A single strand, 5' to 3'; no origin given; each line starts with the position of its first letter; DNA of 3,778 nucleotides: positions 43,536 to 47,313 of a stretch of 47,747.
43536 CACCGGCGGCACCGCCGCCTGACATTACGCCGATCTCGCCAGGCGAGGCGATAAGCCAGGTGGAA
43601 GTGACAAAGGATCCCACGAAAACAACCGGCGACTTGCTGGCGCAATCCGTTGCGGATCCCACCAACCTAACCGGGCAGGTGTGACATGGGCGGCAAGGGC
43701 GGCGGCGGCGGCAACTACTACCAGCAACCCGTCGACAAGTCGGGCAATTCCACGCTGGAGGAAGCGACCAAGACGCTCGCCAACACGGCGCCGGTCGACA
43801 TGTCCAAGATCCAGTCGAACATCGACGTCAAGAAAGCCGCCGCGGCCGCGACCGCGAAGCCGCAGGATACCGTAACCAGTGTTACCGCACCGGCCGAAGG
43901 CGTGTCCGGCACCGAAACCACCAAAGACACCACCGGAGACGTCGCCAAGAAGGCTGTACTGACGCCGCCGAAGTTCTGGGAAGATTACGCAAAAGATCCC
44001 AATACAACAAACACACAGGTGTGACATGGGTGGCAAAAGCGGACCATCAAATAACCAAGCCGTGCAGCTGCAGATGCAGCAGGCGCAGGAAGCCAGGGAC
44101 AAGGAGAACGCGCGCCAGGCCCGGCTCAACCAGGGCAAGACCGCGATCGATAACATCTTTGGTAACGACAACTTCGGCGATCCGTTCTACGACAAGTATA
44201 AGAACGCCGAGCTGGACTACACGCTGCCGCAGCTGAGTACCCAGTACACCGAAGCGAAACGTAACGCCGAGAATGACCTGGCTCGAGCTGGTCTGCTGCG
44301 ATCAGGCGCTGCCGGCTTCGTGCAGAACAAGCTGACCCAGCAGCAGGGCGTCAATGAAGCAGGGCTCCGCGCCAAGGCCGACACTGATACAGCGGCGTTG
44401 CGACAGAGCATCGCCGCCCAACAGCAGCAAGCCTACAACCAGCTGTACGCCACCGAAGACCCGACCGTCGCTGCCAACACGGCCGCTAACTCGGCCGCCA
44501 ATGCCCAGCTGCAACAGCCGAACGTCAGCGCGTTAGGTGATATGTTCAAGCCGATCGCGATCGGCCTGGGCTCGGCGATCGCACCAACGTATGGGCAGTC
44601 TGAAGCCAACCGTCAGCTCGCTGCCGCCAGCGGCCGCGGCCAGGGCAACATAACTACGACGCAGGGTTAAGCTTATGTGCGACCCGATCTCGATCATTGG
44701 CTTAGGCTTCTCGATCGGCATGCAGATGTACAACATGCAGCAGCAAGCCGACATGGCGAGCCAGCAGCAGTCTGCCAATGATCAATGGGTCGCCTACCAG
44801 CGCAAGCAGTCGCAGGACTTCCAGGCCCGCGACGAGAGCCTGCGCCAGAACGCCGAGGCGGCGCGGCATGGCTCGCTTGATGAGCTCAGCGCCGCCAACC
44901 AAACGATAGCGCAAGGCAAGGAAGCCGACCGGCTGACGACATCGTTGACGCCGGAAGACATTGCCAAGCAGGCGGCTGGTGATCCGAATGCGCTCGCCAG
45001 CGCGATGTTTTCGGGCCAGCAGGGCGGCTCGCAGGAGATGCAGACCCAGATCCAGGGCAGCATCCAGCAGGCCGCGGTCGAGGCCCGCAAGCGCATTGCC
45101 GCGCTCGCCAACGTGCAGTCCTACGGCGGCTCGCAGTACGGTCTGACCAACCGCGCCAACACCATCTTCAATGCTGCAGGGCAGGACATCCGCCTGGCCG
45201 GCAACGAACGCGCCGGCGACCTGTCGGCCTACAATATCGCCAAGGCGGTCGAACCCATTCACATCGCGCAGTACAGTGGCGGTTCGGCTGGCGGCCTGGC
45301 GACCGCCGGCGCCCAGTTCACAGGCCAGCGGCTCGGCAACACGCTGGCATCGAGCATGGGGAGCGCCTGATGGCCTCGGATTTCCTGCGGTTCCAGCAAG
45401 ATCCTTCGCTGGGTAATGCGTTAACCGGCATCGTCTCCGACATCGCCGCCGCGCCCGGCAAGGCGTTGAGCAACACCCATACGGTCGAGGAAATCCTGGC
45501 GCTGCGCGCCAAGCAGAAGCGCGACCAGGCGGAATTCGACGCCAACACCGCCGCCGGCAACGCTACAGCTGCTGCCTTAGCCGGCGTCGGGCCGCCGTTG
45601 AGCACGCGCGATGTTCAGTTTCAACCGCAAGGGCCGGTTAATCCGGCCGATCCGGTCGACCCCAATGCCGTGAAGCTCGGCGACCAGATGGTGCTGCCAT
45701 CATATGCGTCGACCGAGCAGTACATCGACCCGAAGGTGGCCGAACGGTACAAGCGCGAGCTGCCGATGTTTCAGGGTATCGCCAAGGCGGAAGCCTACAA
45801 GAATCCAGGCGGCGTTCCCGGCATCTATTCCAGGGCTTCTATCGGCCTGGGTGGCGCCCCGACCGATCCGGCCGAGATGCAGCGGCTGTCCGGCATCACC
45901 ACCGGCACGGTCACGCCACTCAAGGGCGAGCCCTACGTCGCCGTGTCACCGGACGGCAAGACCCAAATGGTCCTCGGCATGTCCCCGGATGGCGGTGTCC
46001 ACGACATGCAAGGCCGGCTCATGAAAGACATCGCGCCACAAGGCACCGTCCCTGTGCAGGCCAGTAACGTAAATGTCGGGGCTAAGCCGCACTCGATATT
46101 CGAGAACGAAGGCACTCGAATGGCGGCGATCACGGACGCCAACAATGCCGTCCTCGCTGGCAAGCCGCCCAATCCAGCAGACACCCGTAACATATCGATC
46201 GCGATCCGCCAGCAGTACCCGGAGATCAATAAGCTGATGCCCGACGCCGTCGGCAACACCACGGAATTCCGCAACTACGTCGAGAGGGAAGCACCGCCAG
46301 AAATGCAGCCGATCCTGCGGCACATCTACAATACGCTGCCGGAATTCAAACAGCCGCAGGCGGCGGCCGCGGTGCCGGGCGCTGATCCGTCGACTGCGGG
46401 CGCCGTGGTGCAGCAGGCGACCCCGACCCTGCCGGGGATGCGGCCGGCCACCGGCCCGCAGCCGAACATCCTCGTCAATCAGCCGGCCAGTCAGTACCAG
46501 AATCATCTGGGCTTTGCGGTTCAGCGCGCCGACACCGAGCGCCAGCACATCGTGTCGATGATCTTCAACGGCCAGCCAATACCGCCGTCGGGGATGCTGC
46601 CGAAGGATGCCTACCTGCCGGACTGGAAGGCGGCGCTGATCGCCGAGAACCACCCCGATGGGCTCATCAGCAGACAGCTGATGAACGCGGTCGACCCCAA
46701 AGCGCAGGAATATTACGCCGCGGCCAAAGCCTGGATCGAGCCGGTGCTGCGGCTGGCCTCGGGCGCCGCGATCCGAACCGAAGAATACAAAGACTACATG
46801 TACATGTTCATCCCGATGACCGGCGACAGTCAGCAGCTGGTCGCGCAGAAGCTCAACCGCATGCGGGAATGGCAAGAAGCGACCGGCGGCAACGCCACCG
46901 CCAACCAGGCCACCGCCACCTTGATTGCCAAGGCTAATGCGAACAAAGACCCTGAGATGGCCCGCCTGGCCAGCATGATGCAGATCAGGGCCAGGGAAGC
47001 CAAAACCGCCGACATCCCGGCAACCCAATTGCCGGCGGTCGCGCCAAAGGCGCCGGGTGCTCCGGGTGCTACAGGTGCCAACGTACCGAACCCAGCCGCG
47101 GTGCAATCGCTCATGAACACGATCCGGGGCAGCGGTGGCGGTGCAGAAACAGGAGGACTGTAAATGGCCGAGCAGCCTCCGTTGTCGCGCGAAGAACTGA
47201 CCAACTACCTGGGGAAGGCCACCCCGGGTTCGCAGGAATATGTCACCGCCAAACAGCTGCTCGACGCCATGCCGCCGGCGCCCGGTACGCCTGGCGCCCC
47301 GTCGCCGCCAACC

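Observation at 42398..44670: Hypothesis: a GNAT-fold gene pair plus Gly2-initiated small virion proteins form a phage N-terminal acylation system for ejection proteins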

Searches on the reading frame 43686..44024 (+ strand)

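Call 4: search_protein_families(library=pfam, proteins=[window:43686-44024:+], max_evalue=0.1)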
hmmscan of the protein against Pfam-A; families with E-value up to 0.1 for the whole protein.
window:43686-44024:+ (112 aa): 1 family
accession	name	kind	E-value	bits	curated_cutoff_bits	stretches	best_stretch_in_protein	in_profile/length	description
PF16036.10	Chalcone_3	-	0.043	14.4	27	1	24-87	75-141/165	Chalcone isomerase-like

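Call 5: search_protein_families(library=phrogs, proteins=[window:43686-44024:+], max_evalue=0.1)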
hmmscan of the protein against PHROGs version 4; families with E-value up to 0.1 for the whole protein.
window:43686-44024:+ (112 aa): 0 families

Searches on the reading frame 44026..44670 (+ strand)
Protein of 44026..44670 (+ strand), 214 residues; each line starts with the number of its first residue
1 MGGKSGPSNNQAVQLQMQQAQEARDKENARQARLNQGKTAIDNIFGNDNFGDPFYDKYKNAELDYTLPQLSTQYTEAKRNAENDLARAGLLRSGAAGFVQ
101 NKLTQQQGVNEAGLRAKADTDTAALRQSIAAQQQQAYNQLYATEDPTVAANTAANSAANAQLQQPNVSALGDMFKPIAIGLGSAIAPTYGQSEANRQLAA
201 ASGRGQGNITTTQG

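Call 4: search_protein_families(library=pfam, proteins=[window:44026-44670:+], max_evalue=0.1)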
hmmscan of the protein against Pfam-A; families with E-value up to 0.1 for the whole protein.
window:44026-44670:+ (214 aa): 0 families

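Call 5: search_protein_families(library=phrogs, proteins=[window:44026-44670:+], max_evalue=0.1)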
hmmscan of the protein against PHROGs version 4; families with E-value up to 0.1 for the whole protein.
window:44026-44670:+ (214 aa): 0 families

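Call 9: search_dna_similar(query=window:44026-44670:+, collection=phages, mode=protein, max_evalue=0.001, max_rows=30)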
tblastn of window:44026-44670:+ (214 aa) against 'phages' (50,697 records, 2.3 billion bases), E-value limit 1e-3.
No match.

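Call 11: find_related_loci(query=window:44026-44670:+, collection=viral_contigs, flank=6000)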
Query window:44026-44670:+ (214 aa) in viral_contigs; peptide patterns used: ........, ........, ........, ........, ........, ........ (x = any residue, [..] = any of these).
77 stretches matched a pattern; 55 encode a relative of the query (tblastn E <= 1e-3); 53 distinct loci.
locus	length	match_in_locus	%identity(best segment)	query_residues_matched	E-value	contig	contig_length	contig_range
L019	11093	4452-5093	99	1-214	1e-136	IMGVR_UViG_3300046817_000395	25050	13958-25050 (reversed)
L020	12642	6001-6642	99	1-214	1e-136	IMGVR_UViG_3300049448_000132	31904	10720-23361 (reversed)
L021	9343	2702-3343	99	1-214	9e-137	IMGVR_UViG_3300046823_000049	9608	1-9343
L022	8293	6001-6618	86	7-212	2e-110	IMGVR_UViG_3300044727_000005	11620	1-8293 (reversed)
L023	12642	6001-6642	80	1-212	2e-104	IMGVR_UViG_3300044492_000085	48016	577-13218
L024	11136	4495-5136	80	1-212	2e-104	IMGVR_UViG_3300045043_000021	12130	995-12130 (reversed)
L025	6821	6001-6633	78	1-209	1e-104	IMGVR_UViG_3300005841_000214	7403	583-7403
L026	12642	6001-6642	80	1-212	4e-104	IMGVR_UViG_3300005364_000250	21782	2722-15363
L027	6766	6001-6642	80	1-212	4e-104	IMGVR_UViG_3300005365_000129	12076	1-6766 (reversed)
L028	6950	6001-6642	80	1-210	2e-104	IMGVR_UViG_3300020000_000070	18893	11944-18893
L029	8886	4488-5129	80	1-212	4e-104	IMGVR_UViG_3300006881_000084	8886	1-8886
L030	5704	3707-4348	81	1-210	5e-104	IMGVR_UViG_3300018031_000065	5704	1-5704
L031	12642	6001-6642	81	1-210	6e-104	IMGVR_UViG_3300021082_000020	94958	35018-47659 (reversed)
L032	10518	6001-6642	81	1-210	6e-104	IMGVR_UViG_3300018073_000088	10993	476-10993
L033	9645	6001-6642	80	1-212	1e-103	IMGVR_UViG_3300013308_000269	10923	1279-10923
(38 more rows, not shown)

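Call 25: find_homologous_proteins(query=window:44026-44670:+, max_evalue=0.001)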
Query window:44026-44670:+ (214 aa): 200 proteins with E <= 0.001 among 1307 candidates; the best 120 are listed.
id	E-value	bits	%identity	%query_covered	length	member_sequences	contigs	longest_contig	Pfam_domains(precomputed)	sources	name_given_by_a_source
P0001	3.8e-127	440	100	100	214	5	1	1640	-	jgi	jgi:hypothetical protein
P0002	8.7e-125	432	98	100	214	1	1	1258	-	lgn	-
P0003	6.5e-123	426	97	100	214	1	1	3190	-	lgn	-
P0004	5.8e-115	400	92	100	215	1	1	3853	-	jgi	jgi:hypothetical protein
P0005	1.9e-109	382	89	98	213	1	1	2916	-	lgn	-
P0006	3.9e-108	378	86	100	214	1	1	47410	-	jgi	jgi:hypothetical protein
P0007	4.8e-108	378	87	99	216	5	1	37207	-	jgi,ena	-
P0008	4.7e-106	371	85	99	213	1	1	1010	-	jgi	jgi:hypothetical protein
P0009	2.7e-105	369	85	100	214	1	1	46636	-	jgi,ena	-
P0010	7.0e-105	367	83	100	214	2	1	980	-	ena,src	-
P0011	1.8e-104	366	84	100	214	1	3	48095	-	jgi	jgi:hypothetical protein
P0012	8.0e-102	357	83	99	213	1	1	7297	-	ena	-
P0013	1.7e-101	356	83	99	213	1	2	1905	-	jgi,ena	-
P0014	3.1e-101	355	82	100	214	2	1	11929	-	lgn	-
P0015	5.3e-101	355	82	100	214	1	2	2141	-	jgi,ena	-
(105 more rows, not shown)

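Call 55: search_protein_families(library=ncbifam, proteins=[window:44026-44670:+], max_evalue=0.1)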
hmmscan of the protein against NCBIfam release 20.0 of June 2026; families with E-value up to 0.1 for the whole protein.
window:44026-44670:+ (214 aa): 0 families

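Call 96: search_protein_representatives(alignment_id=A8)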
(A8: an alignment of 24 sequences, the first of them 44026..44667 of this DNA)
Query: 24 sequences, 214 profile positions. Proteins with E-value up to 0.001 (for the whole library): 1337; up to 1e-10: 794; up to 1e-30: 93. The best 150 are listed.
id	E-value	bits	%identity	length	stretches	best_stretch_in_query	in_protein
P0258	3.1e-101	353.8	-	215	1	1-212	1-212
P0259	9.5e-69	247.7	-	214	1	1-208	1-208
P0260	3.2e-58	213.3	-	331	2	47-209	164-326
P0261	8.3e-57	208.6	-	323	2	49-213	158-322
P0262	9.5e-57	208.5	-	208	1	1-204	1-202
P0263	1.4e-56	207.9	-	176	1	49-213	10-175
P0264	7.5e-56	205.5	-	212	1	1-204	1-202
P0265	6.6e-55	202.4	-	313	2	49-207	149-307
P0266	2.0e-53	197.6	-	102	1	1-98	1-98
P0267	8.1e-52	192.3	-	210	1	1-211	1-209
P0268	1.5e-49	184.9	-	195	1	12-118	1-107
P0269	1.6e-49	184.9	-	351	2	49-197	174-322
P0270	1.9e-46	174.8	-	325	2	34-208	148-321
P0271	2.8e-46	174.2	-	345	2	49-194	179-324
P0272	1.2e-45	172.2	-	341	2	28-193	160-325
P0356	5.4e-30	121.0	-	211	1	6-184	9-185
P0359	2.0e-29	119.1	-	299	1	46-196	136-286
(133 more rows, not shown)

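Call 101: find_related_loci(query=A10, collection=viral_contigs, flank=3500)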
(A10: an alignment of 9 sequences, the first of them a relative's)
Query A10 (283 aa) in viral_contigs; peptide patterns used: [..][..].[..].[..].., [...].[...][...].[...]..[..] (x = any residue, [..] = any of these).
99 stretches matched a pattern; 29 encode a relative of the query (tblastn E <= 1e-3); 29 distinct loci.
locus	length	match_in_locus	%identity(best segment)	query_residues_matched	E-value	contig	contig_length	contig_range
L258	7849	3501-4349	100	1-283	0e+0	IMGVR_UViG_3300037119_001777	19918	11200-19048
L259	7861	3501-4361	53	3-283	1e-83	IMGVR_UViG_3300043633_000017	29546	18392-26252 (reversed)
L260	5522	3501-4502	65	1-270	1e-61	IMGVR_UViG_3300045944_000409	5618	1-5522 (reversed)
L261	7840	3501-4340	43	1-257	3e-55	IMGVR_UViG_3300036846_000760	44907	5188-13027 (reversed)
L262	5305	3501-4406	45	1-263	1e-54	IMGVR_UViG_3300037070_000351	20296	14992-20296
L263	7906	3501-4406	45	1-263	1e-54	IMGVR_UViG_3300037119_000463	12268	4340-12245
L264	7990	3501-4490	38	3-283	3e-52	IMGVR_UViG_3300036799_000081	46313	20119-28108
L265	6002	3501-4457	59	2-263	4e-52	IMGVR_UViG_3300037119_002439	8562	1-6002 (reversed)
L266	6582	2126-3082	59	2-263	4e-52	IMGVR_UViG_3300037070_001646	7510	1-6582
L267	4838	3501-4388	43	2-271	3e-51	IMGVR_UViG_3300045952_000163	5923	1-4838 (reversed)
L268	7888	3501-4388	43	2-271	6e-51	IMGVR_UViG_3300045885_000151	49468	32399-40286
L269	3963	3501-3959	56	107-258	3e-50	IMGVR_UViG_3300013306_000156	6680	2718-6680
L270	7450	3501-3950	57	109-257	2e-48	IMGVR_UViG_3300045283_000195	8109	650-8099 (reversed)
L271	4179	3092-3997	55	25-268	6e-48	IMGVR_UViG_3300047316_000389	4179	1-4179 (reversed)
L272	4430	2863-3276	59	120-257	1e-47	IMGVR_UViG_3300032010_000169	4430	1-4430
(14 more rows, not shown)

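Call 132: find_related_loci(query=P0356, collection=viral_contigs, flank=3500)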
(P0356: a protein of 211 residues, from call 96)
Query P0356 (211 aa) in viral_contigs; peptide patterns used: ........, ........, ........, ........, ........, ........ (x = any residue, [..] = any of these).
35 stretches matched a pattern, but none encodes a relative of the query by tblastn (E <= 1e-3).

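Call 133: find_related_loci(query=P0359, collection=viral_contigs, flank=3500)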
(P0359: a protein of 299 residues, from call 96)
Query P0359 (299 aa) in viral_contigs; peptide patterns used: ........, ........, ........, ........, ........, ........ (x = any residue, [..] = any of these).
16 stretches matched a pattern; 1 encode a relative of the query (tblastn E <= 1e-3); 1 distinct loci.
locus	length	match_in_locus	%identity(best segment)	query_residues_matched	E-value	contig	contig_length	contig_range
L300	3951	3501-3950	29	7-170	4e-12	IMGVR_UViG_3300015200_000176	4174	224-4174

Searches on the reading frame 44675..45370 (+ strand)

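Call 4: search_protein_families(library=pfam, proteins=[window:44675-45370:+], max_evalue=0.1)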
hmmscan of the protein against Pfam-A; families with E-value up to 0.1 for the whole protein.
window:44675-45370:+ (231 aa): 1 family
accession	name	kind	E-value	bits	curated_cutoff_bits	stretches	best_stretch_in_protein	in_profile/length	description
PF13056.11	DUF3918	-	0.049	13.7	21.3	0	6-30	7-29/43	Protein of unknown function (DUF3918)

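Call 5: search_protein_families(library=phrogs, proteins=[window:44675-45370:+], max_evalue=0.1)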
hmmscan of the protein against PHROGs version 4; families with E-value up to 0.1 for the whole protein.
window:44675-45370:+ (231 aa): 0 families

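Call 55: search_protein_families(library=ncbifam, proteins=[window:44675-45370:+], max_evalue=0.1)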
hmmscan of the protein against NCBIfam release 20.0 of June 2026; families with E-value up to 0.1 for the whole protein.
window:44675-45370:+ (231 aa): 0 families

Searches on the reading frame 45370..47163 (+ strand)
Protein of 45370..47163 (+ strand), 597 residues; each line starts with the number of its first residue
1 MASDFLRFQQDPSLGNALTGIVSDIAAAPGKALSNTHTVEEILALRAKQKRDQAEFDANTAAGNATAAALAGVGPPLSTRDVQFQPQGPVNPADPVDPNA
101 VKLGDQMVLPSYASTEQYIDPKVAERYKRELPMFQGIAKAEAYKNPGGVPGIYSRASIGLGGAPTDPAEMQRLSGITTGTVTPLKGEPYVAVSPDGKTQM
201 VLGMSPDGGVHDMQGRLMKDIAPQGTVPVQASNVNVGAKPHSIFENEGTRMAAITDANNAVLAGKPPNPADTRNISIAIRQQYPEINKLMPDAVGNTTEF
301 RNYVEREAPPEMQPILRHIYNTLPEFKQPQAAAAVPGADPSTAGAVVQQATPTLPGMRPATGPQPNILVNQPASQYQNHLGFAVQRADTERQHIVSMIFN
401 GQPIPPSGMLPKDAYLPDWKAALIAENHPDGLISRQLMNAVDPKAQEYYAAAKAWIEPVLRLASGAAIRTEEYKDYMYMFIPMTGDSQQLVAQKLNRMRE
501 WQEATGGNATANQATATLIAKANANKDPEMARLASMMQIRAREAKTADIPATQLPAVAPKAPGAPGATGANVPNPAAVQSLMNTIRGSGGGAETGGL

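Call 4: search_protein_families(library=pfam, proteins=[window:45370-47163:+], max_evalue=0.1)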
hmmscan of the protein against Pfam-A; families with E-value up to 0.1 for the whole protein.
window:45370-47163:+ (597 aa): 0 families

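Call 5: search_protein_families(library=phrogs, proteins=[window:45370-47163:+], max_evalue=0.1)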
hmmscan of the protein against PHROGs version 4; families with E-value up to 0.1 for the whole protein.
window:45370-47163:+ (597 aa): 0 families
